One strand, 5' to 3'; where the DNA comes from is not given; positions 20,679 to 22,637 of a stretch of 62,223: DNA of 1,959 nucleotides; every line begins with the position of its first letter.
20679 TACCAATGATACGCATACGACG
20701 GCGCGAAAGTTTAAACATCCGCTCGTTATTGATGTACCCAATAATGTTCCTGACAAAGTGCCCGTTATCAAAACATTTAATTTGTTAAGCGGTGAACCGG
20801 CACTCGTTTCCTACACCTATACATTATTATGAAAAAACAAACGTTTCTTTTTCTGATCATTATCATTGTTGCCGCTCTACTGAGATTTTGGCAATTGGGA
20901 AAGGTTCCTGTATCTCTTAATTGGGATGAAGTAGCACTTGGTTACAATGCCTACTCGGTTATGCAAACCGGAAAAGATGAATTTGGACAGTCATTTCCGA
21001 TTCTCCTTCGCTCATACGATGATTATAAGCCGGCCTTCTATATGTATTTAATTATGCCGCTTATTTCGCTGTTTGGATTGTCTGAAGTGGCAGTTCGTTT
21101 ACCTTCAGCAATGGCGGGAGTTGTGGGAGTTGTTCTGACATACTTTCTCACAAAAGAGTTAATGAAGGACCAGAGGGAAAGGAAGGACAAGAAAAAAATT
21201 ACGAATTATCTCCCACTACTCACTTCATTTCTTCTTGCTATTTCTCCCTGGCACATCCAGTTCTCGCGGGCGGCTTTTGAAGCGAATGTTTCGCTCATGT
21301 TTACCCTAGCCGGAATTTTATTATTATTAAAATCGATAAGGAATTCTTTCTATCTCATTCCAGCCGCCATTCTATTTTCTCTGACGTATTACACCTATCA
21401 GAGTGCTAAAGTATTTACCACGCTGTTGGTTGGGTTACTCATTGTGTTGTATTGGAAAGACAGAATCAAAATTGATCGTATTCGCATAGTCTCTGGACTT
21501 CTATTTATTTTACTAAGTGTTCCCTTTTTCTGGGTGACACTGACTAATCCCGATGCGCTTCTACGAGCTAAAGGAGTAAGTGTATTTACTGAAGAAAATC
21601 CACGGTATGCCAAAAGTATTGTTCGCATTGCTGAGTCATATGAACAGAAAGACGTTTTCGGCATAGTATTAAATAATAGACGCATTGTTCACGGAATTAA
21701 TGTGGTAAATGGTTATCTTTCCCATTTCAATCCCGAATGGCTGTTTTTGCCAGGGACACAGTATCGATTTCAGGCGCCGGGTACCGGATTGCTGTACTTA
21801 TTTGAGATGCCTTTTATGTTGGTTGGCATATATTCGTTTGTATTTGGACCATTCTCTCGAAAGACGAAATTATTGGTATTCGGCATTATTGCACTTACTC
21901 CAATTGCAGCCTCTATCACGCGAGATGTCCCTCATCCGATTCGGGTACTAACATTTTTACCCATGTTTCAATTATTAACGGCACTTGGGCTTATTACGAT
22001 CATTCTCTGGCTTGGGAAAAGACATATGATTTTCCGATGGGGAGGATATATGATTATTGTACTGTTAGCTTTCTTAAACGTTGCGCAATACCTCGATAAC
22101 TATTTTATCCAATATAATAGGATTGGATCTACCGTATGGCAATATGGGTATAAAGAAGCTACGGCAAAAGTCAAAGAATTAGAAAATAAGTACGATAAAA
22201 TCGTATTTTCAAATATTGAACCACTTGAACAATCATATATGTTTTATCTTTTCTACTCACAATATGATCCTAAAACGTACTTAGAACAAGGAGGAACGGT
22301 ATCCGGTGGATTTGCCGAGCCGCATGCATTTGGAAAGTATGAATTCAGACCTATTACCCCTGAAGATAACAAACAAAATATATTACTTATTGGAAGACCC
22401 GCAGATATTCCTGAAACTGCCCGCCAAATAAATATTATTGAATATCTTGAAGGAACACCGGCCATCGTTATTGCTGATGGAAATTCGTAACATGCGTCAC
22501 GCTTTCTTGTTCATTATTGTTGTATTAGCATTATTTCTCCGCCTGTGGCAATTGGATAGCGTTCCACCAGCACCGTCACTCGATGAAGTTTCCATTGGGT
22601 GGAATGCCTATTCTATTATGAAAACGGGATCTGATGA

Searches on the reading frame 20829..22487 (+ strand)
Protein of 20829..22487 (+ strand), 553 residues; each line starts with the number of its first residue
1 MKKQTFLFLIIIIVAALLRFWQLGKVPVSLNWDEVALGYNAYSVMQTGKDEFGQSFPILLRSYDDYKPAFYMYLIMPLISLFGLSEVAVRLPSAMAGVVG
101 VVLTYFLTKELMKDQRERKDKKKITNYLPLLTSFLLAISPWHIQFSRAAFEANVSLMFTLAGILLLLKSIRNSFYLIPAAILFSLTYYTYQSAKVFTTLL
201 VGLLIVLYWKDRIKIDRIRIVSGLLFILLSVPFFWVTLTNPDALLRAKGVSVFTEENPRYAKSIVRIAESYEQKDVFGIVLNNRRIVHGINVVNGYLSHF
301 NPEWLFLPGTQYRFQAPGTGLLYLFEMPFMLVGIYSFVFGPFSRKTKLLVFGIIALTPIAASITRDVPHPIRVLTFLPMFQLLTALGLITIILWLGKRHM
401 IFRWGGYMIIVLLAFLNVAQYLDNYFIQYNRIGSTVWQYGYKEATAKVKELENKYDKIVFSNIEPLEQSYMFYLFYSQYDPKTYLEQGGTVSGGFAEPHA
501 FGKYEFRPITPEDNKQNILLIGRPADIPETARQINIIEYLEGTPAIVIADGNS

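Call 21: find_encoding_contigs(protein=window:20829-22487:+, flank=10000, max_places=1)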
Protein window:20829-22487:+ (553 aa): 23 contigs read that carry it; 1 place shown.
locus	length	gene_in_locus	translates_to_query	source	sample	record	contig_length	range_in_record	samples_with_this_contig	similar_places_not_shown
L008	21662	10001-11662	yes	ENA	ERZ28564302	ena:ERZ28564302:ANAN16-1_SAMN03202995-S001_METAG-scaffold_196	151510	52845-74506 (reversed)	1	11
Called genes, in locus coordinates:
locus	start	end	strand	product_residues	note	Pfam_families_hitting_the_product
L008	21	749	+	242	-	PF00535:Glycos_transf_2, PF10111:Glyco_tranf_2_2, PF13641:Glyco_tranf_2_3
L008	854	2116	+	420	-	-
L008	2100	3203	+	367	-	PF02481:DNA_processg_A, PF17782:WHD_DprA (weak)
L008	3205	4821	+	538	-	PF13231:PMT_2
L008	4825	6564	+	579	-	-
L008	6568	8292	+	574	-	-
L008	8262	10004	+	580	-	PF02366:PMT, PF13231:PMT_2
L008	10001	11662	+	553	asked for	-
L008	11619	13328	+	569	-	-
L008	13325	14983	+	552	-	PF13231:PMT_2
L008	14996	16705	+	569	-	PF10131:PTPS_related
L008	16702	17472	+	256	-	PF00535:Glycos_transf_2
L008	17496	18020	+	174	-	PF18915:DUF5667 (weak)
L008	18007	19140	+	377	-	PF26314:MptA_B_family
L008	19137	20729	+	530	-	PF10131:PTPS_related (weak)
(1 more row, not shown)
